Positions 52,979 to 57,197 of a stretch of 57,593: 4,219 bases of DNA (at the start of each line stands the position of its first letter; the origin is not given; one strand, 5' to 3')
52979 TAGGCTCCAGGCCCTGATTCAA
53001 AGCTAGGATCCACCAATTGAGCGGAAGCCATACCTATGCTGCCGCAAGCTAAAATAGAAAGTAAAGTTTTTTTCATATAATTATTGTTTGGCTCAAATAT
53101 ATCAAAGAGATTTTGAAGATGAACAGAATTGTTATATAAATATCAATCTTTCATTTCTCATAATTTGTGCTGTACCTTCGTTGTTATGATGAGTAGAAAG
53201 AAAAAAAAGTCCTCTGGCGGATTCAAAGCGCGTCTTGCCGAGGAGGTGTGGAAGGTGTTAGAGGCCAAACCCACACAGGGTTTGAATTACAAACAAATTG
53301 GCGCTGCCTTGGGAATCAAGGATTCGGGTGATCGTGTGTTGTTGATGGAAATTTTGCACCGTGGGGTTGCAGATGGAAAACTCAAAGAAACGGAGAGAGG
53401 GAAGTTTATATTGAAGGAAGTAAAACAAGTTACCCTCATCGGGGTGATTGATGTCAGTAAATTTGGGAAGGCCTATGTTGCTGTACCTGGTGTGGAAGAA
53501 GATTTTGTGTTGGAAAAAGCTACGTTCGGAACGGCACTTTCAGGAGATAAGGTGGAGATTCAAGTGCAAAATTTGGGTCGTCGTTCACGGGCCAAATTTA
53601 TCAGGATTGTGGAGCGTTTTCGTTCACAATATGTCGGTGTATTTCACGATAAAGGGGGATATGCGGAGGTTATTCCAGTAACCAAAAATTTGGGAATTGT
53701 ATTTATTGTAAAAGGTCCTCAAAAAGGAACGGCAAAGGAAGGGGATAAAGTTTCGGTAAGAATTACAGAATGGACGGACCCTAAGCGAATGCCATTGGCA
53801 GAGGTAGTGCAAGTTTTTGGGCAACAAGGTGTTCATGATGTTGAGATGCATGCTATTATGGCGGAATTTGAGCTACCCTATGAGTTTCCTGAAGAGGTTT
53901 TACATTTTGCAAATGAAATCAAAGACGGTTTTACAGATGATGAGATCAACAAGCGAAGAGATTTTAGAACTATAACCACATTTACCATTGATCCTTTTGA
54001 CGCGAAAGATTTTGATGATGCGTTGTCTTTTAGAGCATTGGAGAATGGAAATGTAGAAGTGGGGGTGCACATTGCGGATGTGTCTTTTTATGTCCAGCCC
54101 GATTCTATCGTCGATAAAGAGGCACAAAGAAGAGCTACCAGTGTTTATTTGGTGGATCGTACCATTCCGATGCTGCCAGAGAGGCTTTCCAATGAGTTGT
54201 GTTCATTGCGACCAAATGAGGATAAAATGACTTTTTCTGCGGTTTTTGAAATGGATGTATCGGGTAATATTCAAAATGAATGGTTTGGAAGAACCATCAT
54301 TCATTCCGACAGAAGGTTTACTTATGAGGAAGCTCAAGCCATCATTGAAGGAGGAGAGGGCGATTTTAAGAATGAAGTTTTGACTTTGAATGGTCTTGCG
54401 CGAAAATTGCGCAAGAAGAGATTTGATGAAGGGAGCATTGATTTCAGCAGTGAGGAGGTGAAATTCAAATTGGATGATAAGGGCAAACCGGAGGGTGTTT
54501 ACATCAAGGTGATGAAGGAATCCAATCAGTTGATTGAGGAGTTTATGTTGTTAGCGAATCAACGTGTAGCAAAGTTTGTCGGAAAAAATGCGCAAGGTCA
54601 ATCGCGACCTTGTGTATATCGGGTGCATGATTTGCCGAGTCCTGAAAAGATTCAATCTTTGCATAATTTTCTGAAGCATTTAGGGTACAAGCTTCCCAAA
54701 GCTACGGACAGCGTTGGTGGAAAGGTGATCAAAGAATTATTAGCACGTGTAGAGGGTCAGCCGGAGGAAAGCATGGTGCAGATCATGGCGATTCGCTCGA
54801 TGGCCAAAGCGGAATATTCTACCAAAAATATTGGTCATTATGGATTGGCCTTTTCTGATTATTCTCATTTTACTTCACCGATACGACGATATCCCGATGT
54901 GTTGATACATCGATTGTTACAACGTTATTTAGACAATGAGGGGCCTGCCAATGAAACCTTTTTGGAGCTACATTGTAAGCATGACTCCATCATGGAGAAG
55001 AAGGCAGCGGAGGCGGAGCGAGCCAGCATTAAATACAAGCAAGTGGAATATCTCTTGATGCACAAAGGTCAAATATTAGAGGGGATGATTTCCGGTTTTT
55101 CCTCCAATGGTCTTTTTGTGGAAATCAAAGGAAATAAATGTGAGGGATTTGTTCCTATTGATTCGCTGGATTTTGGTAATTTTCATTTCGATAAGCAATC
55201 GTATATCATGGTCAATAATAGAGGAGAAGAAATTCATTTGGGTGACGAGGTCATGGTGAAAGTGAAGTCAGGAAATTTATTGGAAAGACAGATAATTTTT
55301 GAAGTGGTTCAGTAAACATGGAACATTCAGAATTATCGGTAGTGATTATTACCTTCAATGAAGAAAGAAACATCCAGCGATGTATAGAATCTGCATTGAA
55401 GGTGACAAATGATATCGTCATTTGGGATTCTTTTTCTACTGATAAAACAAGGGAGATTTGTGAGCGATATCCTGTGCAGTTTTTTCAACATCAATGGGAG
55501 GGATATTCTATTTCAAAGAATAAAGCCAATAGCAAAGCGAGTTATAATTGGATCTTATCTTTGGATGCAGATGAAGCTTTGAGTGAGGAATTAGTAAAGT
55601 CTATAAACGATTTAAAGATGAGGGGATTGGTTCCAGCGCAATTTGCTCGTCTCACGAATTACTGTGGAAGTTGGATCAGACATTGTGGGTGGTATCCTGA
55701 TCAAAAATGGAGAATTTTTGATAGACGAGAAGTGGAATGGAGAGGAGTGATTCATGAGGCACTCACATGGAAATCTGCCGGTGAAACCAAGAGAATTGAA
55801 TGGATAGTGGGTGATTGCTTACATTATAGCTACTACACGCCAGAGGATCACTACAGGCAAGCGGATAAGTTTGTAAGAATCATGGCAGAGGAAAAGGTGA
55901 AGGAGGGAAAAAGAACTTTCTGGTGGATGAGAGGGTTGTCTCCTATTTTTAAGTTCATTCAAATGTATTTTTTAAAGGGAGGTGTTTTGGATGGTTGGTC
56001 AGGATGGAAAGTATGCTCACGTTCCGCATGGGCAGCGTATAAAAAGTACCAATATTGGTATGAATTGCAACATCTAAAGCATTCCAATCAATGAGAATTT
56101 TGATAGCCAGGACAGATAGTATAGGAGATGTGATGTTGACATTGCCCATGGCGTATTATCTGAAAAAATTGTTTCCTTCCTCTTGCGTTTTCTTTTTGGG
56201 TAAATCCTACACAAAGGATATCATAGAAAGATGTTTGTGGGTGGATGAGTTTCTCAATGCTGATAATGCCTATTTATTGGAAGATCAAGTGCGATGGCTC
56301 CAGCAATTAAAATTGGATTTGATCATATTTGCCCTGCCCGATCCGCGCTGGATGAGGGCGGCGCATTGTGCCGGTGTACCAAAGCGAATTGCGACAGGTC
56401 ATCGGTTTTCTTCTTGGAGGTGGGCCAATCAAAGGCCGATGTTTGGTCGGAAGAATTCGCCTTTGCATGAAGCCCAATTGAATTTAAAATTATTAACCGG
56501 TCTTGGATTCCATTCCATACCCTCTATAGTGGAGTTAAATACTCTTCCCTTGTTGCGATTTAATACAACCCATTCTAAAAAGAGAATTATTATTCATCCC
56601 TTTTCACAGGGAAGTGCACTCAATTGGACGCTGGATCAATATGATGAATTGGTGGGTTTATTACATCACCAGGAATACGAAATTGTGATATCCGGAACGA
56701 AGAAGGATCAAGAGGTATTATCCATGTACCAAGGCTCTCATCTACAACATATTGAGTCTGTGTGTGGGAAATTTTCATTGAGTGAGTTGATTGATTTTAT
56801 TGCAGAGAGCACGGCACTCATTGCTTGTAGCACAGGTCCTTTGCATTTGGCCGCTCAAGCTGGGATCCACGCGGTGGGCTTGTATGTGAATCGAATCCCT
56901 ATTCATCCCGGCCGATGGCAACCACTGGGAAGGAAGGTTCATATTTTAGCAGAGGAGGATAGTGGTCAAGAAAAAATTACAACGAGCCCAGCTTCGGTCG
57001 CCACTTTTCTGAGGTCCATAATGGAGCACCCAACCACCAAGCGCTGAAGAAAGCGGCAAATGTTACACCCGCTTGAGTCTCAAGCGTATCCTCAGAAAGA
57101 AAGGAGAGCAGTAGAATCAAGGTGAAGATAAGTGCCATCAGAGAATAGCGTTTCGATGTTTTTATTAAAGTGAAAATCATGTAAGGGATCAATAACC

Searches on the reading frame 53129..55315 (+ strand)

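Call 63: search_protein_families(library=pfam, proteins=[window:53129-55315:+], max_evalue=0.00001)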
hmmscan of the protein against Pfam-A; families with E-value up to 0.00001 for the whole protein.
window:53129-55315:+ (728 aa): 4 families
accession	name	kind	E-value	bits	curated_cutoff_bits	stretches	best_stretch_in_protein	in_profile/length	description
PF00773.25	RNB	-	1.1e-112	377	29.3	1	276-602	1-325/326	RNB domain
PF17876.7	CSD2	-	8.2e-19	67.9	26.2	1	181-254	2-74/74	Cold shock domain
PF00575.29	S1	-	3.3e-09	37.4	22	1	646-725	4-72/74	S1 RNA binding domain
PF17849.7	OB_Dis3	-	4.8e-07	30.2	22.8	1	204-247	33-76/77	Dis3-like cold-shock domain 2 (CSD2)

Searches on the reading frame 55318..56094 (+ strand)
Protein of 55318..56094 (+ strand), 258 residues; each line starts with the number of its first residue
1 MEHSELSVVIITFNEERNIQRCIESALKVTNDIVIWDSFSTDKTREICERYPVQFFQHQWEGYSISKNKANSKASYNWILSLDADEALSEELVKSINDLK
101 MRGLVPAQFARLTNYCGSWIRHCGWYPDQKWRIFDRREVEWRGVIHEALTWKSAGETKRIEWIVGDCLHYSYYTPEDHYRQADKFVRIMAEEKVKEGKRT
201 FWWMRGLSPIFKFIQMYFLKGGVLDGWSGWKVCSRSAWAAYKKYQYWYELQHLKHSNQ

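Call 63: search_protein_families(library=pfam, proteins=[window:55318-56094:+], max_evalue=0.00001)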
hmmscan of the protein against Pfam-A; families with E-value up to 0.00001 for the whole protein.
window:55318-56094:+ (258 aa): 1 family
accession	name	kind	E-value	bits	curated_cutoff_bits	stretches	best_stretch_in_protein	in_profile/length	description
PF00535.33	Glycos_transf_2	-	5.6e-20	72.4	23.3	1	7-95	1-98/168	Glycosyl transferase family 2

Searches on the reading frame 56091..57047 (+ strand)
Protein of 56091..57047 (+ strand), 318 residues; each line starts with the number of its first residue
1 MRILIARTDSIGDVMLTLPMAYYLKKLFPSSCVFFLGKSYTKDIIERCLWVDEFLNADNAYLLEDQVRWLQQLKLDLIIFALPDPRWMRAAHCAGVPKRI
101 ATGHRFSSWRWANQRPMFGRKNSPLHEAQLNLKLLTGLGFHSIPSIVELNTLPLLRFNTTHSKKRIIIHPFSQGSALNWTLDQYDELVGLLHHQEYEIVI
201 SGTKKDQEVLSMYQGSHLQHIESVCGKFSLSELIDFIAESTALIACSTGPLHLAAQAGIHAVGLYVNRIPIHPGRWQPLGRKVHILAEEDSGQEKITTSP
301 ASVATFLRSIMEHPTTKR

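Call 63: search_protein_families(library=pfam, proteins=[window:56091-57047:+], max_evalue=0.00001)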
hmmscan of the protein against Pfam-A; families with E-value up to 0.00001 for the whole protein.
window:56091-57047:+ (318 aa): 1 family
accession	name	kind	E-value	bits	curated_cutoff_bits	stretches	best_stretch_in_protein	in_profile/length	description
PF01075.23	Glyco_transf_9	-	7.5e-17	61.9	22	1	161-289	103-230/247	Glycosyltransferase family 9 (heptosyltransferase)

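Call 83: find_encoding_contigs(protein=window:56091-57044:+, flank=10000, max_places=2)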
Protein window:56091-57044:+ (318 aa): 5 contigs read that carry it; 2 places shown.
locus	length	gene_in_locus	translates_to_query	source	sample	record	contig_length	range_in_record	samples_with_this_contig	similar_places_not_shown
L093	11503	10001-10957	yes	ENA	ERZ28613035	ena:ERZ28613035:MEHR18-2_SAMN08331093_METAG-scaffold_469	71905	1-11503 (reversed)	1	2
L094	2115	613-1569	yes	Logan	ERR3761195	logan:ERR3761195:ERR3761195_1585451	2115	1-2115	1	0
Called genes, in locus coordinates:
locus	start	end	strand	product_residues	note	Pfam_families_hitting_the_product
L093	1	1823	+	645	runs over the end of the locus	PF13292:DXP_synthase_N, PF00456:Transketolase_N (faint), PF02779:Transket_pyr, PF02780:Transketolase_C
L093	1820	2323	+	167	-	PF10652:DUF2480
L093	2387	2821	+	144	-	-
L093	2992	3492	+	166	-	-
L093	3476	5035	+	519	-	PF02518:HATPase_c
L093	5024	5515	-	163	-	PF00583:Acetyltransf_1, PF13673:Acetyltransf_10, PF13508:Acetyltransf_7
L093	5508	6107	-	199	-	PF06175:MiaE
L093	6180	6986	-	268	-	PF18962:Por_Secre_tail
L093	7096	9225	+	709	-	PF17849:OB_Dis3 (weak), PF17876:CSD2, PF00773:RNB, PF00575:S1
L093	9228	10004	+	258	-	PF00535:Glycos_transf_2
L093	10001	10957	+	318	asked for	PF01075:Glyco_transf_9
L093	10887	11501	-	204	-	?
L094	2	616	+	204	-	?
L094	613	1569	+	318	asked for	PF01075:Glyco_transf_9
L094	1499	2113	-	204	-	?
